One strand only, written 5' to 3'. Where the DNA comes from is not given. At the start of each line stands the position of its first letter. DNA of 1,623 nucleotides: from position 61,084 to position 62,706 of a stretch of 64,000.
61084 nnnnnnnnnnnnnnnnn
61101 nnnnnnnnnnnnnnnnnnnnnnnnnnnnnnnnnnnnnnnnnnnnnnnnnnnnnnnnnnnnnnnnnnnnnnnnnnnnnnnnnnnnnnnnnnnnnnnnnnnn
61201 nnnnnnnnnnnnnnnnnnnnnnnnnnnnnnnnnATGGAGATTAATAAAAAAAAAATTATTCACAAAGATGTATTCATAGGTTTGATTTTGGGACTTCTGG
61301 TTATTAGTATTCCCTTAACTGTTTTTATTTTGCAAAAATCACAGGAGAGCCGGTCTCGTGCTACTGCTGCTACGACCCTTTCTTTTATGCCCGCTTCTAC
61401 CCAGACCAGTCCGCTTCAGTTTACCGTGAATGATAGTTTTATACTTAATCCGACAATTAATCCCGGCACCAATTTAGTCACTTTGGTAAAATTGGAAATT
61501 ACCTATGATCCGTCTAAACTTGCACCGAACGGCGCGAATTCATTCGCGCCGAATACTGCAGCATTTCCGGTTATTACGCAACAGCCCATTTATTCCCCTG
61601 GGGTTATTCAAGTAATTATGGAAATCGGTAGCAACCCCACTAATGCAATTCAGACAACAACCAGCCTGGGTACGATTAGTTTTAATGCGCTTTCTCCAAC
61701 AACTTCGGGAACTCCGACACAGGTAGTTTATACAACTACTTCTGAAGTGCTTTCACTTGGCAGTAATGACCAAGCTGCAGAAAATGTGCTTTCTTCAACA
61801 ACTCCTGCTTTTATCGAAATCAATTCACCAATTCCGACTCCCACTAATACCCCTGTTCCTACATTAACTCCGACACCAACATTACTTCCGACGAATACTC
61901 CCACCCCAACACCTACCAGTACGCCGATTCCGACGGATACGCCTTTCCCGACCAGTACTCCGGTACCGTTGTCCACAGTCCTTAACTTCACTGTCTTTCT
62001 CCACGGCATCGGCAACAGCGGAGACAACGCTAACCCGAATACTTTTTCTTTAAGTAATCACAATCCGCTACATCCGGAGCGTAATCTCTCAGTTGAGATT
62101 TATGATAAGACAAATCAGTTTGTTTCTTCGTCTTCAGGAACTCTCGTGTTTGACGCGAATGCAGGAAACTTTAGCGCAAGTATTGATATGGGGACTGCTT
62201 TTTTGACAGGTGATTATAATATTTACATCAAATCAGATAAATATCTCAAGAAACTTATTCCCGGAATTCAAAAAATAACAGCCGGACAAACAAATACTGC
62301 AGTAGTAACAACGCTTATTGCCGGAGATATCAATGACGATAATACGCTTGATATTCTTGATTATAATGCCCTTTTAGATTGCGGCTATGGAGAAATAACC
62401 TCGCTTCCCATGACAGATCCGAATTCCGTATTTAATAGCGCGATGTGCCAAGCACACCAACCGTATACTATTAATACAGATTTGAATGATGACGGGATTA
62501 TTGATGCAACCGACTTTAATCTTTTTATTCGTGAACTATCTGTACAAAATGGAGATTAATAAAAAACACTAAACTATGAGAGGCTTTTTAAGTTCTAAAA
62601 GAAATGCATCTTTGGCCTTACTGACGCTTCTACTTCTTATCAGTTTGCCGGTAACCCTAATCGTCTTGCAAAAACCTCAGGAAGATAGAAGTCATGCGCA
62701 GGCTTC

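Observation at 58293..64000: Tandem array of three membrane-anchored proteins with C-terminal dockerin repeats; two carry cohesin-like N-terminal domains - a cellulosome-style cohesin-dockerin surface assembly system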

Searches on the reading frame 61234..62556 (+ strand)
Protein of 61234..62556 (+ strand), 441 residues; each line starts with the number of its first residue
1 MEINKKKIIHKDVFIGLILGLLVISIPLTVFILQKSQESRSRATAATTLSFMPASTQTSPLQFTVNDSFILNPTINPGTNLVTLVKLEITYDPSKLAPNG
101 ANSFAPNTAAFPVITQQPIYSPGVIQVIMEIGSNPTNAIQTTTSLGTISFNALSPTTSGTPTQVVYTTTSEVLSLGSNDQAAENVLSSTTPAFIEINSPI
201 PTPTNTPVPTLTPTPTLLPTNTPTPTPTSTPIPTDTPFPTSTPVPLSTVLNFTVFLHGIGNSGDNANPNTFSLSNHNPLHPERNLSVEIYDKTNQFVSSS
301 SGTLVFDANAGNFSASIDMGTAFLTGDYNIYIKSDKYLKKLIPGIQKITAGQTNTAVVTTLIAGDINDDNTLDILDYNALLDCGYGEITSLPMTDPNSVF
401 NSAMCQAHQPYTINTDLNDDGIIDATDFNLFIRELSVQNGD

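Call 6: search_protein_families(library=pfam, proteins=[window:61234-62556:+], max_evalue=1)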
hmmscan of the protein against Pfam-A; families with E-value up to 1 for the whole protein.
window:61234-62556:+ (441 aa): 1 family
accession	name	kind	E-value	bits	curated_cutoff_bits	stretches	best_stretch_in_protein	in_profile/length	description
PF00404.24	Dockerin_1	-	3.6e-05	24.3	22.9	1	414-435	35-56/57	Dockerin type I domain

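Call 7: search_protein_families(library=ncbifam, proteins=[window:61234-62556:+], max_evalue=1)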
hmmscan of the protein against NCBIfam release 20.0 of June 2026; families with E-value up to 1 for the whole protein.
window:61234-62556:+ (441 aa): 3 families
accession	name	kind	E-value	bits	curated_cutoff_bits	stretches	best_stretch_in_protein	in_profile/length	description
NF037973.1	metallo_SslE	exception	0.086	10.1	3000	1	188-242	40-91/1519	lipoprotein metalloprotease SslE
NF041540.1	dockerin_GC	domain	0.41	11.1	29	0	416-433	38-61/67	GC-type dockerin domain-anchored protein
TIGR04526.1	predic_Ig_block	subfamily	0.5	9.2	150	1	141-242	18-123/693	putative immunoglobulin-blocking virulence protein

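Call 8: find_encoding_contigs(protein=window:61234-62556:+, flank=10000, max_places=6)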
Protein window:61234-62556:+ (441 aa): no gene with exactly this product is on record in the collection.

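Call 9: find_homologous_proteins(query=window:61234-62556:+)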
Query window:61234-62556:+ (441 aa): 513 proteins with E <= 0.001 among 8000 candidates; the best 120 are listed.
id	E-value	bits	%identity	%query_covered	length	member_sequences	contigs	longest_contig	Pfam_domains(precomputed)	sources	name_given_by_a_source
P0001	9.7e-280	946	100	100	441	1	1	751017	-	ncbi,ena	-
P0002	1.2e-122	428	56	47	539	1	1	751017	PF00404.25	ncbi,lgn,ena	-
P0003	1.9e-121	424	48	98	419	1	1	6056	-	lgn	-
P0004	2.3e-121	424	50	94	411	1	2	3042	-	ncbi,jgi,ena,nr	ncbi:cohesin domain-containing protein [Patescibacteria group bacterium]|nr:cohesin domain-containin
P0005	1.8e-118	414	50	95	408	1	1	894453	-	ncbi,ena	-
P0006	2.8e-117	411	46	100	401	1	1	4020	-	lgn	-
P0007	4.2e-117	410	48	99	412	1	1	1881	-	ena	-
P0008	1.0e-114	402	51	98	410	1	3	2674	-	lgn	-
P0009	3.6e-114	400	47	98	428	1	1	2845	-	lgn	-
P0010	1.2e-113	399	47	98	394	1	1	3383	-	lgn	-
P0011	5.4e-113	396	46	95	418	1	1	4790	-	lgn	-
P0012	6.5e-113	396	49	98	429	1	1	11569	-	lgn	-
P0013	7.0e-113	396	47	96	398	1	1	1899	-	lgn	-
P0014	1.6e-112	395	49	95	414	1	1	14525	-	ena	-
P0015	1.8e-112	395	48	95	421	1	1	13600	PF00963.25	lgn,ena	-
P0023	1.8e-109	385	45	95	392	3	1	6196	PF00963.25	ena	-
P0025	3.8e-109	384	48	99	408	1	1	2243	PF00963.25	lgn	-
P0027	1.1e-108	382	45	95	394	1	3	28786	PF00963.25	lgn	-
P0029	2.0e-108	381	55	46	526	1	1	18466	PF07452.18,PF00963.25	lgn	-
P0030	5.3e-108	380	47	98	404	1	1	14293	PF00963.25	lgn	-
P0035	7.4e-107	376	48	97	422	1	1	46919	PF00404.25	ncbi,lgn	-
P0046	2.6e-105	371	54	42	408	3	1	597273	PF00963.25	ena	-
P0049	4.1e-105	370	50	50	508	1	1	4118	PF00404.25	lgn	-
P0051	4.4e-105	370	48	98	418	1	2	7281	PF00404.25,PF00963.25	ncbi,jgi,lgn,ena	-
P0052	7.7e-105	370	50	45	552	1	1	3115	PF07452.18,PF00963.25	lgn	-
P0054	9.3e-105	369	46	95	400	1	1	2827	PF00963.25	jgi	jgi:hypothetical protein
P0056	1.5e-104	369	46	98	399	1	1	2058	PF00963.25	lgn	-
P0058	5.6e-104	367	44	38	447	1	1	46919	PF00404.25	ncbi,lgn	-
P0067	9.1e-103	363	47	93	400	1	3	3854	PF00963.25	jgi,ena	-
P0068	1.4e-102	362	48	47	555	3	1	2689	PF00404.25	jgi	jgi:hypothetical protein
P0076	8.2e-101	356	44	100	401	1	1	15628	PF00963.25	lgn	-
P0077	1.2e-100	356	46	98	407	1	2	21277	PF00963.25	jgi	jgi:hypothetical protein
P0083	5.4e-100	354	43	98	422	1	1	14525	PF00404.25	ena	-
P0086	7.0e-100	353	45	100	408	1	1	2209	PF00963.25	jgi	jgi:hypothetical protein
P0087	8.1e-100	353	44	98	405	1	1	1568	PF00963.25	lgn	-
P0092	6.7e-99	350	44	98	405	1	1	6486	PF00963.25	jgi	-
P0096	1.6e-98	349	43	100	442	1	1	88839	PF00963.25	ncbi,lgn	-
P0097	1.8e-98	349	44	100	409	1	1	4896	PF00963.25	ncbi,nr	ncbi:MAG TPA: cohesin domain-containing protein [Candidatus Saccharimonadales bacterium]|nr:cohesin 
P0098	1.8e-98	349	39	98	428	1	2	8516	PF00404.25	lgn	-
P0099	1.9e-98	348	41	98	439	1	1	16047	PF00404.25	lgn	-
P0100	1.9e-98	348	43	100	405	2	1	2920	PF00963.25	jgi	-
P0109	2.1e-96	342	41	100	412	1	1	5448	PF00963.25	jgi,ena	-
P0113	4.7e-96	341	43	98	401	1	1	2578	PF00963.25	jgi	-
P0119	3.2e-95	338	40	98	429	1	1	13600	PF00404.25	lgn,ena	-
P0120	3.5e-95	338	43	99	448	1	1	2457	PF00404.25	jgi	jgi:hypothetical protein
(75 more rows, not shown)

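Call 11: find_encoding_contigs(protein=P0002, flank=10000, max_places=4)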
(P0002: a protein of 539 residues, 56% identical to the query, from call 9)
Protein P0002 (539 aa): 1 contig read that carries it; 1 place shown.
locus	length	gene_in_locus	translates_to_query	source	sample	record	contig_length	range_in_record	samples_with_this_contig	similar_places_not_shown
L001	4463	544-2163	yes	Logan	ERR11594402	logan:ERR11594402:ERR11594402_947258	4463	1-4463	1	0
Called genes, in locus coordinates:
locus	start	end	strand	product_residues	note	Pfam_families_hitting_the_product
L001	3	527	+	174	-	?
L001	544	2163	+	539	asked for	PF00404:Dockerin_1 (faint)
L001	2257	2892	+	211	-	PF00963:Cohesin (weak)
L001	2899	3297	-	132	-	PF20393:Pro_CA_2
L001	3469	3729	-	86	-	-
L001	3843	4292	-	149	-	-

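Call 15: search_solved_structures(query=A1, max_evalue=1, show_alignments=3)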
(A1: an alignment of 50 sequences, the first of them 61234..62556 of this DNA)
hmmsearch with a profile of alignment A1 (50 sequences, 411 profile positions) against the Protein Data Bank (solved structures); distinct sequences matched with E-value up to 1: 6.
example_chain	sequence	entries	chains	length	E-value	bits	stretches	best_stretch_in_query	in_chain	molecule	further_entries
2b59_B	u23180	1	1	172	0.00018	23.9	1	297-356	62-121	Cellulosomal scaffolding protein A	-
3kcp_A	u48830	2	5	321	0.00058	22.3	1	297-356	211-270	Cellulosomal-scaffolding protein A | Cellulosome anchoring protein cohesin region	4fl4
5g5d_B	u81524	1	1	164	0.0017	20.7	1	297-356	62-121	CELLULOSOMAL-SCAFFOLDING PROTEIN A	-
4fl4_A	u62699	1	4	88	0.014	17.8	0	372-403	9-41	Glycoside hydrolase family 9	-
4wi0_B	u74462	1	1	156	0.13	14.5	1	293-338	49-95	Cellulosomal scaffoldin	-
1ohz_B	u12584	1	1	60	0.35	13.1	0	379-403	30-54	ENDO-1,4-BETA-XYLANASE Y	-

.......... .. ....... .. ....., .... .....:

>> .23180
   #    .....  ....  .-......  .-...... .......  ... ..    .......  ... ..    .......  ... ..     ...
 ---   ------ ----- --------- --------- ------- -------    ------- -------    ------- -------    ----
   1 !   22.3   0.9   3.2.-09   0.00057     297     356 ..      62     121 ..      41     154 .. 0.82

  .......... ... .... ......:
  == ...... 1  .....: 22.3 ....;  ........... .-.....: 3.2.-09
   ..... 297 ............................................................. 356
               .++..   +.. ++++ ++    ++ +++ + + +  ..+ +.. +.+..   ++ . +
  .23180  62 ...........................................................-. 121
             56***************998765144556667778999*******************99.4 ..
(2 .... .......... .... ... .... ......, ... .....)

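Call 29: find_related_loci(query=A1, collection=genome_contigs, flank=8000)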
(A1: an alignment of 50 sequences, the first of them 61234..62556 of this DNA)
Query A1 (441 aa) in genome_contigs; peptide patterns used: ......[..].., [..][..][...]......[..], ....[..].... (x = any residue, [..] = any of these).
180 stretches matched a pattern; 139 encode a relative of the query (tblastn E <= 1e-3); the best 80 are kept; 72 distinct loci.
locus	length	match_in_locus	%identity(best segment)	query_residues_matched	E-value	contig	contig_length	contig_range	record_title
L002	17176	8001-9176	50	25-441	2e-128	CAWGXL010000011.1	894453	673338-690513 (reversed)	MAG: uncultured bacterium isolate MFD09206.bin.2.20 genome assembly, contig: contig_9876, whole genome shotgun sequence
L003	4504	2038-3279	47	9-441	5e-123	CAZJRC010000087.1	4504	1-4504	MAG TPA_asm: uncultured Gammaproteobacteria bacterium isolate binchicken_co251_951 genome assembly, contig: NODE_27914_l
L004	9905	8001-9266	46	4-441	2e-118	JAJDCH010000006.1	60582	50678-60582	MAG: Candidatus Levyibacteriota bacterium isolate OFTM270 OFTM270_5, whole genome shotgun sequence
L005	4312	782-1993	44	3-441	1e-115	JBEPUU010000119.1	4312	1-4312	MAG: bacterium isolate 22E.metabat2_refined.014_sub NODE_23667_length_4312_cov_6.507634, whole genome shotgun sequence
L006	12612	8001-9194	44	3-441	3e-114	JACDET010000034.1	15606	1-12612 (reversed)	MAG: Candidatus Levyibacteriota bacterium isolate MGR_bin367 SD2903_NODE_497_length_15606_cov_1.078106, whole genome sho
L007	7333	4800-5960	48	21-441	9e-114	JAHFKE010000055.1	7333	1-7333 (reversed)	MAG: Candidatus Levyibacteriota bacterium isolate nzgw402 NODE_8771_length_7334_cov_3.762096, whole genome shotgun seque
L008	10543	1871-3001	44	24-441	6e-113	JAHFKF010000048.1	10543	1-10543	MAG: Candidatus Levyibacteriota bacterium isolate nzgw403 NODE_4595_length_10544_cov_3.281109, whole genome shotgun sequ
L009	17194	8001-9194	45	4-441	2e-112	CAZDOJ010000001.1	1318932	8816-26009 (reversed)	MAG TPA_asm: uncultured Gammaproteobacteria bacterium isolate SRP292972_co3_93 genome assembly, contig: NODE_1_length_13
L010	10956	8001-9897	44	1-441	5e-107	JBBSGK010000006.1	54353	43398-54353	MAG: Candidatus Levyibacteriota bacterium isolate LS2_sbin.37 LS2_sbin.37_K_383774_L_54353_cov_12.0007, whole genome sho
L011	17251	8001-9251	44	25-441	3e-105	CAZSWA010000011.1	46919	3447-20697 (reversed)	MAG TPA_asm: uncultured Gammaproteobacteria bacterium isolate SRP272529_co1_257 genome assembly, contig: NODE_949_length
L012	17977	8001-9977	45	10-441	3e-105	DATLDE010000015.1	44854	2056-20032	MAG TPA_asm: Candidatus Limnocylindrales bacterium isolate SMAG_U14342 k141_7236726, whole genome shotgun sequence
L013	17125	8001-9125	44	32-441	5e-105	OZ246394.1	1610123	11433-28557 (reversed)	MAG: uncultured Gammaproteobacteria bacterium isolate SRP292972_co1_11 genome assembly, chromosome: 1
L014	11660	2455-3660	41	10-441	1e-104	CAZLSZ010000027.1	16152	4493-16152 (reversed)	MAG TPA_asm: uncultured Gammaproteobacteria bacterium isolate SRP170004_co1_21 genome assembly, contig: NODE_5636_length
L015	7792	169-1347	41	21-441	8e-103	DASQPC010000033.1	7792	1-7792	MAG TPA_asm: Candidatus Methylomirabilota bacterium isolate SMAG_U10819 k141_2928667, whole genome shotgun sequence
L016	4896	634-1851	44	3-441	2e-102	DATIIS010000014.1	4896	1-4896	MAG TPA_asm: Candidatus Saccharimonadales bacterium isolate SMAG_U15671 k141_572329, whole genome shotgun sequence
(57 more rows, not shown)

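Call 40: search_protein_families(library=pfam, alignment_id=A1, max_evalue=0.01)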
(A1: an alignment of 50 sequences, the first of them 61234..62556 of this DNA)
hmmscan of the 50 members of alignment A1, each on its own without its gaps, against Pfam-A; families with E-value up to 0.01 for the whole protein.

A. member 1, window:61234-62556:+ (441 aa): 1 family
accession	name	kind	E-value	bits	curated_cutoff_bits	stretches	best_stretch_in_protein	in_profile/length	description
PF00404.24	Dockerin_1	-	3.6e-05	24.3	22.9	0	414-435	35-56/57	Dockerin type I domain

B. families by the number of members that match (of 50 scanned): 5 families
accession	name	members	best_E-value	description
PF00963.24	Cohesin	24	8.9e-07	Cohesin domain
PF00404.24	Dockerin_1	22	1.5e-08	Dockerin type I domain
PF13860.13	FlgD_ig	13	6.9e-05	FlgD Ig-like domain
PF01835.25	MG2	4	0.0049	MG2 domain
PF18962.6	Por_Secre_tail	2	0.00038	Secretion system C-terminal sorting domain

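Call 57: search_solved_structures(query=A4, max_evalue=1, show_alignments=1)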
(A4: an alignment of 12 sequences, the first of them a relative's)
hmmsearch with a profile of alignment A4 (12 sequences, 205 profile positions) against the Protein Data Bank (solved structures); distinct sequences matched with E-value up to 1: 27.
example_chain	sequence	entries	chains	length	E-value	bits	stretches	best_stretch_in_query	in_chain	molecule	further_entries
3l8q_A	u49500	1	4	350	2e-05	27.4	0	63-106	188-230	Cellulosomal scaffoldin adaptor protein B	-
6kg8_A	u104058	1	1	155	3.1e-05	26.8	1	49-189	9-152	Probably cellulosomal scaffolding protein, secreted cellulose-binding and cohesin domain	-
6kgc_A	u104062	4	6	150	3.3e-05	26.7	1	51-188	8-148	Probably cellulosomal scaffolding protein, secreted cellulose-binding and cohesin domain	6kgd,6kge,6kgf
4ums_A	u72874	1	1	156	0.00011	25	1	79-167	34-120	CELLULOSOMAL ANCHORING SCAFFOLDIN B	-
1g1k_A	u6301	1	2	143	0.00014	24.6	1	61-160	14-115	SCAFFOLDING PROTEIN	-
2vn5_A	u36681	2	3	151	0.00014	24.6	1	61-160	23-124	SCAFFOLDING PROTEIN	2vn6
1qzn_A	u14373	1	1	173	0.00059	22.6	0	48-96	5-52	cellulosomal scaffoldin adaptor protein B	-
3f2l_A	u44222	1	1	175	0.00065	22.4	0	48-96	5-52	Cellulosomal scaffoldin adaptor protein B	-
1zv9_A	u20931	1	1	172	0.00066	22.4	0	48-96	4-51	Cellulosomal scaffoldin adaptor protein B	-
3bwz_A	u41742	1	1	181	0.00076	22.2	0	48-96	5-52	Cellulosomal scaffoldin adaptor protein B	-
4u3s_A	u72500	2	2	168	0.0026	20.5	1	48-106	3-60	Cellulosomal scaffoldin adaptor protein B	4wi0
2bm3_A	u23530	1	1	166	0.016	17.9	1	69-159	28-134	SCAFFOLDING DOCKERIN BINDING PROTEIN A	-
3kcp_B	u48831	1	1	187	0.024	17.3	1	69-158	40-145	Cellulosome anchoring protein, cohesin region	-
2b59_A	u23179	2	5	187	0.024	17.3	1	69-158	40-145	COG1196: Chromosome segregation ATPases | Scaffolding dockerin binding protein A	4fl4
5nrk_A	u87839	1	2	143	0.024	17.3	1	48-166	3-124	Endoglucanase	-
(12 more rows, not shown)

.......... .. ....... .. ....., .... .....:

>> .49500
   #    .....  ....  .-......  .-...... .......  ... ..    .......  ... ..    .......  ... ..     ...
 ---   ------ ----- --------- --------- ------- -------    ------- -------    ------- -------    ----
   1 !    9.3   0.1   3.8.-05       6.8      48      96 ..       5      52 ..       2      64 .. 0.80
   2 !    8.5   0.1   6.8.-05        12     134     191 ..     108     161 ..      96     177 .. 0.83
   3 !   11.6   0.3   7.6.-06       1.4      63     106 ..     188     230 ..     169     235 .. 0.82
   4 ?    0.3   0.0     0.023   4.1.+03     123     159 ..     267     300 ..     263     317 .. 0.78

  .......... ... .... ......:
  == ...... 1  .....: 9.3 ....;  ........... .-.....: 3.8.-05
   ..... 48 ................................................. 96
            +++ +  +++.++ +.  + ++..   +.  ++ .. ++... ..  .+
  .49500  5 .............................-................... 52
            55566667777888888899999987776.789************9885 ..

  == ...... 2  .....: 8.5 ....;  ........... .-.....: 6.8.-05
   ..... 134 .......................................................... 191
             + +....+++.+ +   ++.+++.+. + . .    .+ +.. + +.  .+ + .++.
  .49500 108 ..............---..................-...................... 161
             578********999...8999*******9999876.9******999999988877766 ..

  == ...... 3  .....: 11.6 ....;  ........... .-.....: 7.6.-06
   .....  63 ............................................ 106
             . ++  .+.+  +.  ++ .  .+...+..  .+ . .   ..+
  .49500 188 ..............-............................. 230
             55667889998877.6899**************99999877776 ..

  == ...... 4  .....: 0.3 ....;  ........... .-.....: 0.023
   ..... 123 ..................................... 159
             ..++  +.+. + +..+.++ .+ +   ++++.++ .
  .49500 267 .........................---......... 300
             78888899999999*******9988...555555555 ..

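Call 58: search_protein_families(library=pfam, alignment_id=A4, max_evalue=0.01)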
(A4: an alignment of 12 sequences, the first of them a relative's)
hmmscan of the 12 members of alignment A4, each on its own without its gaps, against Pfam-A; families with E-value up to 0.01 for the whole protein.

A. member 1, L001:2257-2889:+ (211 aa): 1 family
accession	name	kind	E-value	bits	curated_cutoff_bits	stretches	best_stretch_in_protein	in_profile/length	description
PF00963.24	Cohesin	-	1.7e-06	28.8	24.1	1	54-152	4-106/139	Cohesin domain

B. families by the number of members that match (of 12 scanned): 1 family
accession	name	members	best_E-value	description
PF00963.24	Cohesin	12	1.3e-09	Cohesin domain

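Call 67: list_cluster_members(proteins=[P0001, P0002, P0122, L001:2257-2889:+])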
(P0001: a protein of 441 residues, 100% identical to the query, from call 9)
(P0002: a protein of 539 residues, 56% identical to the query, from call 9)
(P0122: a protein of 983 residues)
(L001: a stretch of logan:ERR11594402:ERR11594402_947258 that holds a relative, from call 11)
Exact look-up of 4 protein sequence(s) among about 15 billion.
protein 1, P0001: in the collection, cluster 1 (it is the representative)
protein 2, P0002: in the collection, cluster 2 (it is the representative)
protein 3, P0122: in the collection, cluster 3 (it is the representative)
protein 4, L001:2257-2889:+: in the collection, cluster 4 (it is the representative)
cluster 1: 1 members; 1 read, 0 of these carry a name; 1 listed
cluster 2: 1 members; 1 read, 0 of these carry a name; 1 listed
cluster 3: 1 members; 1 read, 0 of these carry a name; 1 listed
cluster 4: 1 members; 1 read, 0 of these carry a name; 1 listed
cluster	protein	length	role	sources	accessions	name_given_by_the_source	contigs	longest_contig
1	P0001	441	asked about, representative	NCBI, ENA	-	-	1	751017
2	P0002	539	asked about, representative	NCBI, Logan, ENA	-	-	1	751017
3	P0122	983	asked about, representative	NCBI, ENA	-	-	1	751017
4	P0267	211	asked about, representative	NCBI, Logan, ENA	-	-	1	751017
